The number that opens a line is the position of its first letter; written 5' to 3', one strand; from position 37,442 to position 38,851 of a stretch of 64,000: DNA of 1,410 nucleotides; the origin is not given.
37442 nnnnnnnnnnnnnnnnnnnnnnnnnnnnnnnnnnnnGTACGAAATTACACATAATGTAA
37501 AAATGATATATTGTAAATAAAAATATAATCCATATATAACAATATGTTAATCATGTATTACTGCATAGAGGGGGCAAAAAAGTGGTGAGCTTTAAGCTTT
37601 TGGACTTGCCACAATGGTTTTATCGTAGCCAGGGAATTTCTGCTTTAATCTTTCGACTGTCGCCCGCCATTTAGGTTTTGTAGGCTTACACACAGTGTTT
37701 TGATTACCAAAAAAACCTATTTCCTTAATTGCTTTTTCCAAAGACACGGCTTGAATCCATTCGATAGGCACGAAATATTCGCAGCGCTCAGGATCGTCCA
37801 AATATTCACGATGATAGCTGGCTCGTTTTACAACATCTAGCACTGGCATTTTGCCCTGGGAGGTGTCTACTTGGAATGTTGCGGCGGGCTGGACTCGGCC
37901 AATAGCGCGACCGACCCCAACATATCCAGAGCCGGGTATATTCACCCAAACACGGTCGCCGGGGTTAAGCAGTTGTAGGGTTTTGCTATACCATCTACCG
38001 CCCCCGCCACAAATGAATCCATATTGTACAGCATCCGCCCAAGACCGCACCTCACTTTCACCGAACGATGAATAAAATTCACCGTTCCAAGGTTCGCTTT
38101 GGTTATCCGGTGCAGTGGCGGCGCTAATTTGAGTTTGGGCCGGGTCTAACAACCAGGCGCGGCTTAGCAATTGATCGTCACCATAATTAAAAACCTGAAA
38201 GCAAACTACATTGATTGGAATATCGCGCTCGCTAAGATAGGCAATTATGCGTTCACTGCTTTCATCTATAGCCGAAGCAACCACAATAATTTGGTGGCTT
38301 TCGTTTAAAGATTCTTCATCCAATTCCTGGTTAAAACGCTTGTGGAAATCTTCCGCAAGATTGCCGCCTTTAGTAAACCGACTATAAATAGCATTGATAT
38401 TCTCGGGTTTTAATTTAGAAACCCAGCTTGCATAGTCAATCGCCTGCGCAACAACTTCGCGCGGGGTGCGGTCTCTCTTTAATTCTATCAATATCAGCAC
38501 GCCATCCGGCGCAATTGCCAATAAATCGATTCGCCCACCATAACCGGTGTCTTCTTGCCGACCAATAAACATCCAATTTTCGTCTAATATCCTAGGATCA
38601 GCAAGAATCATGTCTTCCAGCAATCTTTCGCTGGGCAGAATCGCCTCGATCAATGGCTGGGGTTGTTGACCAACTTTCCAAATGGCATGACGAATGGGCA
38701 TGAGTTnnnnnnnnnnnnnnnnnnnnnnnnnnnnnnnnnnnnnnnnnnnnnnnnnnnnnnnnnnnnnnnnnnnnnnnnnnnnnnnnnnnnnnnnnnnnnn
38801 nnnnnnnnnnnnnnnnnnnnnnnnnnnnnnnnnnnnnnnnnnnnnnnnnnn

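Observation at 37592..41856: MmeI-family single-chain R-M enzyme co-operonic with a NucS-like nuclease::PUA/EVE-like fusion, a possibly undescribed two-gene defence module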

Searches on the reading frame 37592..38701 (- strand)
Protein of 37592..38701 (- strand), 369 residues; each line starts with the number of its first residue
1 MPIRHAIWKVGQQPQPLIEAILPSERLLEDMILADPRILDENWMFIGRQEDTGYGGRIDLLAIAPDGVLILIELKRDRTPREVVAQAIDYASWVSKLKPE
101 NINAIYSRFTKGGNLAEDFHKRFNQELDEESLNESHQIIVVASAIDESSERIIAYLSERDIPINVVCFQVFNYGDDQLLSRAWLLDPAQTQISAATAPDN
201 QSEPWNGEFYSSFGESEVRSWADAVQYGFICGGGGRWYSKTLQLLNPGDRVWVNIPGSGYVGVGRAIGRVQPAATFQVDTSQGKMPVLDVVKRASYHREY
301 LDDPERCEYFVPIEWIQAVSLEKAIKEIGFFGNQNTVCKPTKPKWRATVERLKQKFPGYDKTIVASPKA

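Call 3: search_protein_families(library=pfam, proteins=[window:37592-38701:-], max_evalue=0.01)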
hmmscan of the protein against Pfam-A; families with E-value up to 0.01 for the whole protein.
window:37592-38701:- (369 aa): 1 family
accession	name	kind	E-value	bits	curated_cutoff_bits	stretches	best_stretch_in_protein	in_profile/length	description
PF01939.22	NucS_C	-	0.00014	22.2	24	1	25-91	2-67/124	Endonuclease NucS C-terminal domain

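Call 4: search_protein_families(library=padloc, proteins=[window:37592-38701:-], max_evalue=0.01)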
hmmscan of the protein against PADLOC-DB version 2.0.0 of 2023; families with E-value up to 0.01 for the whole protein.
window:37592-38701:- (369 aa): 9 families
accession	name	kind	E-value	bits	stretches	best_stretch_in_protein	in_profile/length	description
PDLC04916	PDC-S11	-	6.6e-157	520.1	1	1-357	1-355/358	-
PDLC04915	PDC-S11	-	2.3e-82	275.3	1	23-356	25-371/379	-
PDLC04910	PDC-S11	-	1.2e-22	78.7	1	28-179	30-189/359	-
PDLC04913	PDC-S11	-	1e-20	72.2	1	28-180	30-191/375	-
PDLC04944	PDC-S18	-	1.1e-13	49.2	1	7-213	5-192/307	-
PDLC04909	PDC-S11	-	2.9e-13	48.1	1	57-179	61-189/347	-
PDLC04824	PDC-S02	-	1.1e-05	22.8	1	38-96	204-262/308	-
PDLC04946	PDC-S18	-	3.1e-05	21.2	1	54-100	72-117/365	-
PDLC04799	PDC-S02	-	0.0024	15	1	38-96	204-262/308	-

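Call 7: search_solved_structures(query=window:37592-38701:-, max_evalue=10, show_alignments=2)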
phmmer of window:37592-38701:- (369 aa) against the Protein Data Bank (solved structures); distinct sequences matched with E-value up to 10: 11.
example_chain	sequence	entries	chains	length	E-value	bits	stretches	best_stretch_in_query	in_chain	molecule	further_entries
2vld_A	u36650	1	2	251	5.6e-05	25.4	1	20-106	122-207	Endonuclease NucS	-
5gke_A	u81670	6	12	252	0.13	14.3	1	20-93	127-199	Endonuclease EndoMS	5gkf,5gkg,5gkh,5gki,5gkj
4m08_A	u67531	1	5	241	0.2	13.8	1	277-356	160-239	Chlorite dismutase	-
3nn1_A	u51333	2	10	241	0.21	13.7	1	277-356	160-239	Chlorite dismutase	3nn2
4m06_A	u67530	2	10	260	0.24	13.4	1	277-356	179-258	Chlorite dismutase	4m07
3nn4_A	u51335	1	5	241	0.55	12.3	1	277-356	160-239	Chlorite dismutase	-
4m09_A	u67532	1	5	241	0.72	11.9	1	277-356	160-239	Chlorite dismutase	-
4m05_A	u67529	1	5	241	1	11.4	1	277-356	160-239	Chlorite dismutase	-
3nn3_A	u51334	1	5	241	1.4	10.9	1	277-356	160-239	Chlorite dismutase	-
1mh7_A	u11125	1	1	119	2.4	10.2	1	218-236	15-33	PHOSPHOLIPASE A2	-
1mh8_A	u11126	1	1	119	2.4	10.2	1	218-236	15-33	PHOSPHOLIPASE A2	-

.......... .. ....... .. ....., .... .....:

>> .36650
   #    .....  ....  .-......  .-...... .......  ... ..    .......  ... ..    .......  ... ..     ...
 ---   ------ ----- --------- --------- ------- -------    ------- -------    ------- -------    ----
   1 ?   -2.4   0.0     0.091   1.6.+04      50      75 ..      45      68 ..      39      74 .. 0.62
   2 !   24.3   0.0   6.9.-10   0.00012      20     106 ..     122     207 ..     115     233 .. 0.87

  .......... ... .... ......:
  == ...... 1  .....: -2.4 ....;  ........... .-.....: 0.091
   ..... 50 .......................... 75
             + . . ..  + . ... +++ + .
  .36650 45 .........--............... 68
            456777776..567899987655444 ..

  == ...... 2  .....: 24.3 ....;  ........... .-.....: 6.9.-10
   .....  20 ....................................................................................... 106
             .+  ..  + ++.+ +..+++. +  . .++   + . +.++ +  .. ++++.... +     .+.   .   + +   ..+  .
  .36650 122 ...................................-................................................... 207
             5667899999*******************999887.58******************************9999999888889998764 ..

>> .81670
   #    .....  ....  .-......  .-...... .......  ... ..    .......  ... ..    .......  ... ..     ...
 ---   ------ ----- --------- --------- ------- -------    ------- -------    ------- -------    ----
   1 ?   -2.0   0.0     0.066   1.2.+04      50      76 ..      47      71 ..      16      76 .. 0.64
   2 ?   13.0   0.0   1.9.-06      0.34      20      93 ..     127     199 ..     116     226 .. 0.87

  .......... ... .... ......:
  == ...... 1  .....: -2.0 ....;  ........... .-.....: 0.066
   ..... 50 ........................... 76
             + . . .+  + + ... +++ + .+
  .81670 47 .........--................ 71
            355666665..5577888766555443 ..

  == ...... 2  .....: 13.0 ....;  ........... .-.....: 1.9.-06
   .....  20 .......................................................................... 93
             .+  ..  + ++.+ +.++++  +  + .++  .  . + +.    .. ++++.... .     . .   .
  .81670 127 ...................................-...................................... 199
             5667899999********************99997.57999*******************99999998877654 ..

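Call 8: search_protein_families(library=ncbifam, proteins=[window:37592-38701:-], max_evalue=0.01)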
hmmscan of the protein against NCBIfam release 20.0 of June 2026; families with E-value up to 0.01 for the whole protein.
window:37592-38701:- (369 aa): 2 families
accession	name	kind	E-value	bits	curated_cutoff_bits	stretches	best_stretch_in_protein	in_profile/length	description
NF003270.0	PRK04247.1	equivalog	1e-07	31.2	216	1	24-96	129-200/250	endonuclease NucS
NF011184.0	PRK14590.1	equivalog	0.0082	15.7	189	0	51-154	46-149/176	16S rRNA-processing protein RimM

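Call 9: find_homologous_proteins(query=window:37592-38701:-, max_evalue=0.001)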
Query window:37592-38701:- (369 aa): 5063 proteins with E <= 0.001 among 8000 candidates; the best 120 are listed.
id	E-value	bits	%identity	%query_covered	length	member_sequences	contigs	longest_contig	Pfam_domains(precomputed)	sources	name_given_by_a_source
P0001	3.0e-251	851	100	100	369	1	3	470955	-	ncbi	-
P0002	9.1e-189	645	74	98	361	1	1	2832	PF01939.22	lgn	-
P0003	1.8e-187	641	73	98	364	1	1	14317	PF01939.22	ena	-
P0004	3.7e-187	640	71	100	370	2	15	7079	PF01939.22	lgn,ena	-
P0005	3.7e-186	637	73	98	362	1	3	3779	PF01939.22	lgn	-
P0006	5.4e-186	636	74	98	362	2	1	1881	-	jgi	-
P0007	3.9e-185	633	73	98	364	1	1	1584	-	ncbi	-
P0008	4.4e-185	633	72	98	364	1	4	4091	PF01939.22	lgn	-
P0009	5.9e-185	633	73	98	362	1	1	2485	-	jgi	jgi:Endonuclease NucS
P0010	6.8e-185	632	73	98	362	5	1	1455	PF01939.22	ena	-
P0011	7.9e-185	632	72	98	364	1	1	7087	PF01939.22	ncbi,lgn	ncbi:MAG: endonuclease NucS domain-containing protein [Chloroflexota bacterium]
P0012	9.1e-185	632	73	98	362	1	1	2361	-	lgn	-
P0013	3.6e-184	630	73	98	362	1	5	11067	-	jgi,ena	jgi:hypothetical protein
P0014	3.6e-184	630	72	98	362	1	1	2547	PF01939.22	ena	-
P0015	4.8e-184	630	72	98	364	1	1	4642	PF01939.22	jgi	jgi:hypothetical protein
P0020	9.3e-183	625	74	98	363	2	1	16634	-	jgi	jgi:hypothetical protein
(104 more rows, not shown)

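Call 11: find_related_loci(query=window:37592-38701:-, collection=genome_contigs, flank=10000)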
Query window:37592-38701:- (369 aa) in genome_contigs; peptide patterns used: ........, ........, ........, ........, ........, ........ (x = any residue, [..] = any of these).
416 stretches matched a pattern; 367 encode a relative of the query (tblastn E <= 1e-3); the best 80 are kept; 80 distinct loci.
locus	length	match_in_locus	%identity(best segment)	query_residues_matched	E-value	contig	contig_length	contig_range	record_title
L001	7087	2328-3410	72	1-361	0e+0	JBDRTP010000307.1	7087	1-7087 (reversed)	MAG: Chloroflexota bacterium isolate MEGAHIT-group-3.85 k141_171165, whole genome shotgun sequence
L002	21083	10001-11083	71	1-361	0e+0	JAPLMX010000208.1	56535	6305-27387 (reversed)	MAG: Phycisphaerae bacterium isolate LacPavin_0920_SED4_MAG_61_20 LacPavin_0920_SED4_scaffold_3131956, whole genome shot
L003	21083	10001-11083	72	1-361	0e+0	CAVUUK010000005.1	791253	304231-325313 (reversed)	MAG: uncultured Acidobacteriaceae bacterium isolate MFD09567.bin.1.139 genome assembly, contig: contig_20961, whole geno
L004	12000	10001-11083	71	1-361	0e+0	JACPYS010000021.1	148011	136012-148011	MAG: Betaproteobacteria bacterium isolate NC_groundwater_869_Pr1_S2p5_64_25 Montesol18_S2p5_coassembly_scaffold_270410,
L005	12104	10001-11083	71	1-361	0e+0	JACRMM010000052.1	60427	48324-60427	MAG: Deltaproteobacteria bacterium isolate NC_groundwater_1907_Pr3_S2p5_68_52 SR2-18-S2p5_coassembly_scaffold_289982, wh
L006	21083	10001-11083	71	1-361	0e+0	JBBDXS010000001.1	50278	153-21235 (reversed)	MAG: Dehalococcoidia bacterium isolate LejiaD_66_34 Lejia_D_1187_length_50278_cov_20, whole genome shotgun sequence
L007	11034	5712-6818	69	1-369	0e+0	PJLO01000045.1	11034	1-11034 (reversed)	MAG: Acidobacteria bacterium isolate Tolsyn NODE_5239, whole genome shotgun sequence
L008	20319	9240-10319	68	1-360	7e-180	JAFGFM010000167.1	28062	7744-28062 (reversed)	MAG: Deltaproteobacteria bacterium isolate Zod_Metabat.1317 k87_8599726, whole genome shotgun sequence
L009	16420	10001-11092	68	1-364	2e-179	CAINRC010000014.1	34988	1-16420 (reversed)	MAG: uncultured Geobacteraceae bacterium isolate MJ130617A_bin-286 genome assembly, contig: bin-286:014/182, whole genom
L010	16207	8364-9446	68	1-361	2e-177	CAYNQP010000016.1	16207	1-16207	MAG TPA_asm: uncultured Pirellulales bacterium isolate binchicken_co116_407 genome assembly, contig: NODE_3604_length_16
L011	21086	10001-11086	68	1-362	5e-176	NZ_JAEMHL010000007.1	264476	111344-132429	Geomonas anaerohicana strain Red421 NODE_7_length_264476_cov_172.898770, whole genome shotgun sequence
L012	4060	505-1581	68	1-361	0e+0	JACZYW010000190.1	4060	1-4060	MAG: Chloroflexota bacterium isolate B27T3L8 B27T3L8_NODE10996, whole genome shotgun sequence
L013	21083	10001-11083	67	1-361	1e-173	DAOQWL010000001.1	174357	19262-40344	MAG TPA_asm: Sedimentisphaerales bacterium isolate AMR_MDS_1063 NODE_60_length_174357_cov_13.707112, whole genome shotgu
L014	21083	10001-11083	70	1-361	1e-173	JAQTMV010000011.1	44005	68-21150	MAG: Methylococcales bacterium isolate STA_49 NODE_1646_length_44005_cov_4.520739_Sandtown_A, whole genome shotgun seque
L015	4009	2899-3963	69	1-355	2e-179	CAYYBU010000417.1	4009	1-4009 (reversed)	MAG TPA_asm: uncultured Planctomycetaceae bacterium isolate binchicken_co3_552 genome assembly, contig: NODE_75311_lengt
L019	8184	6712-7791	65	1-360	3e-170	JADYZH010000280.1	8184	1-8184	MAG: Sulfuritalea sp. isolate SJ561 c_000001144504, whole genome shotgun sequence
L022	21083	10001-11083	67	1-360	7e-169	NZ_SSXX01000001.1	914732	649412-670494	Dechloromonas sp. H13 XMAS_Iso4_NODE_1_length_914732_cov_94.0197, whole genome shotgun sequence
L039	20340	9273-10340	65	1-356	3e-163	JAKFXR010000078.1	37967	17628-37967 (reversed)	MAG: Polaromonas sp. isolate ND3_Bin_7 ND3_0000184, whole genome shotgun sequence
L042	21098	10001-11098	62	1-366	2e-162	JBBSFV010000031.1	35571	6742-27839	MAG: Terriglobales bacterium isolate LS2_sbin.16 LS2_sbin.16_K_612769_L_35571_cov_12.0000, whole genome shotgun sequence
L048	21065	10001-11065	65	1-356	6e-162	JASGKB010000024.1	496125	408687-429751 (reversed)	MAG: Pirellulales bacterium isolate 5N533 JMF-2111-06-0005.ont.bin.533_23, whole genome shotgun sequence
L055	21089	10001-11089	62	1-363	5e-160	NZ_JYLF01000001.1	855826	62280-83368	Pseudomonas weihenstephanensis strain DSM 29166 1_855826_38.97, whole genome shotgun sequence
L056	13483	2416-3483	64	1-356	3e-160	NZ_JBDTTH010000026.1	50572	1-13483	MAG: Polaromonas sp. isolate cluster3_bin.291 NODE_1626_length_50572_cov_19.830235, whole genome shotgun sequence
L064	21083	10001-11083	61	1-361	7e-159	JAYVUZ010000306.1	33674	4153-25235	MAG: Fimbriiglobus sp. isolate GL75_UP_concoct_210 GL75_UP_concoct_210_305, whole genome shotgun sequence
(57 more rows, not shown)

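Call 19: search_protein_families(library=pfam, alignment_id=A1, max_evalue=0.00001)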
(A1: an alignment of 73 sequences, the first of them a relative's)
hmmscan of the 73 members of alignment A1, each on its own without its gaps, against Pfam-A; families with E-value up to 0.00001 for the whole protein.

A. member 1, L001:1794-2090:- (98 aa): 0 families

B. families by the number of members that match (of 73 scanned): 43 families (the first 25 are shown)
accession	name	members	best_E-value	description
PF01420.25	Methylase_S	19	5.3e-36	Type I restriction modification DNA specificity domain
PF14487.12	DarT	2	5.2e-15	ssDNA thymidine ADP-ribosyltransferase, DarT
PF14020.11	DUF4236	2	1.2e-12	Protein of unknown function (DUF4236)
PF02446.23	Glyco_hydro_77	1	7.4e-180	4-alpha-glucanotransferase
PF03441.19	FAD_binding_7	1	3.2e-87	FAD binding domain of DNA photolyase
PF00488.27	MutS_V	1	1.9e-84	MutS domain V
PF06761.17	IcmF-related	1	3e-75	Intracellular multiplication and human macrophage-killing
PF14331.11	IcmF-related_N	1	2.5e-71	IcmF-related N-terminal domain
PF13378.12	MR_MLE_C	1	1.1e-57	Enolase C-terminal domain-like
PF01863.23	YgjP-like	1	4.5e-55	YgjP-like, metallopeptidase domain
PF02384.22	N6_Mtase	1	1.1e-52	N-6 DNA Methylase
PF00875.24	DNA_photolyase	1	5.4e-51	DNA photolyase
PF14103.11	DUF4276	1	8.7e-49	Domain of unknown function (DUF4276)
PF12008.13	EcoR124_C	1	2.9e-47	Type I restriction and modification enzyme - subunit R C terminal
PF03446.21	NAD_binding_2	1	5.2e-47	NAD binding domain of 6-phosphogluconate dehydrogenase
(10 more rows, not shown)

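Call 30: search_dna_similar(query=window:37592-38701:-, collection=plasmids, mode=protein, max_rows=30)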
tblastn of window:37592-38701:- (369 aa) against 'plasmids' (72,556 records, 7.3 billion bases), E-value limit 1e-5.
Records with a match: 57; places in all: 57; records where one place covers at least 80% of the query: 41.
Best place of each record, by identity: 60-80% 1; <60% 56.
By first word of the organism name: Providencia 20; Klebsiella 6; Proteus 4; Kocuria 2; Cereibacter 2; Pseudomonas 1; Deinococcus 1; halophilic 1; Halalkalicoccus 1; Halomontanus 1; and 18 more.
By predicted mobility (MOB-suite, as given by PLSDB): conjugative 32; non-mobilizable 18; mobilizable 7.
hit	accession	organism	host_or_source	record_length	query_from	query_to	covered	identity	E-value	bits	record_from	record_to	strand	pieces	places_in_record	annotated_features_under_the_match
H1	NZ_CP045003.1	Pseudomonas aeruginosa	Homo sapiens,single cell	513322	1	356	96%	60.7%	4e-128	484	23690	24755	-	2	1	none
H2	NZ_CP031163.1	Deinococcus wulumuqiensis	cell culture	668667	1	357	97%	41.4%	9e-75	258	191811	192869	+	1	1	endonuclease NucS domain-containing protein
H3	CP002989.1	halophilic archaeon DL31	-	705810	1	356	96%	40.8%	5e-76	262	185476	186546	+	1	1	hypothetical protein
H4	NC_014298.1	Halalkalicoccus jeotgali B3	-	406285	24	356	90%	42.5%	3e-73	254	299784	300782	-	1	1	endonuclease NucS domain-containing protein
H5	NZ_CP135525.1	Halomontanus rarus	Salt lake,Salt lake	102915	1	356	96%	39.2%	1e-72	252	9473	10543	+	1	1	endonuclease NucS domain-containing protein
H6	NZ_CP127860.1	Kocuria rosea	single cell culture,deep sea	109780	1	364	99%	38.2%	9e-66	233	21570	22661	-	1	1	endonuclease NucS domain-containing protein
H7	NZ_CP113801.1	Rhodococcus pyridinivorans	sediment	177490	1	356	96%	38.8%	3e-63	225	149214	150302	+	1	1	hypothetical protein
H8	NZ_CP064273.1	Priestia megaterium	cell culture,Zoo anteater area soil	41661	1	357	97%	37.7%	6e-63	224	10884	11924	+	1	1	DUF91 domain-containing protein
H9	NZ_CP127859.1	Kocuria rosea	single cell culture,deep sea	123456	1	356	96%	37.7%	1e-62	223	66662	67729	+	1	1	endonuclease NucS domain-containing protein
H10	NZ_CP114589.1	Salinivibrio kushneri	-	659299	1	233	63%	47.9%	9e-57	206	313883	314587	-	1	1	hypothetical protein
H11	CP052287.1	Klebsiella pneumoniae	Homo sapiens,blood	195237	13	339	89%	31.0%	2e-37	150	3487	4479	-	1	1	DUF91 domain-containing protein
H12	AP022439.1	Raoultella planticola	-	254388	13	339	89%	31.0%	2e-37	150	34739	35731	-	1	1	hypothetical protein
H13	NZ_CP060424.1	Klebsiella pneumoniae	Homo sapiens,blood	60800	13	339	89%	31.0%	2e-37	150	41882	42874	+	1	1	DUF91 domain-containing protein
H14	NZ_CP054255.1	Klebsiella variicola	single cell,soil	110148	13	339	89%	30.8%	7e-38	152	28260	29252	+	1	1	DUF91 domain-containing protein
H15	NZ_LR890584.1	Klebsiella pneumoniae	Homo sapiens,blood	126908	13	339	89%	30.8%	7e-38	152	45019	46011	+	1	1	DUF91 domain-containing protein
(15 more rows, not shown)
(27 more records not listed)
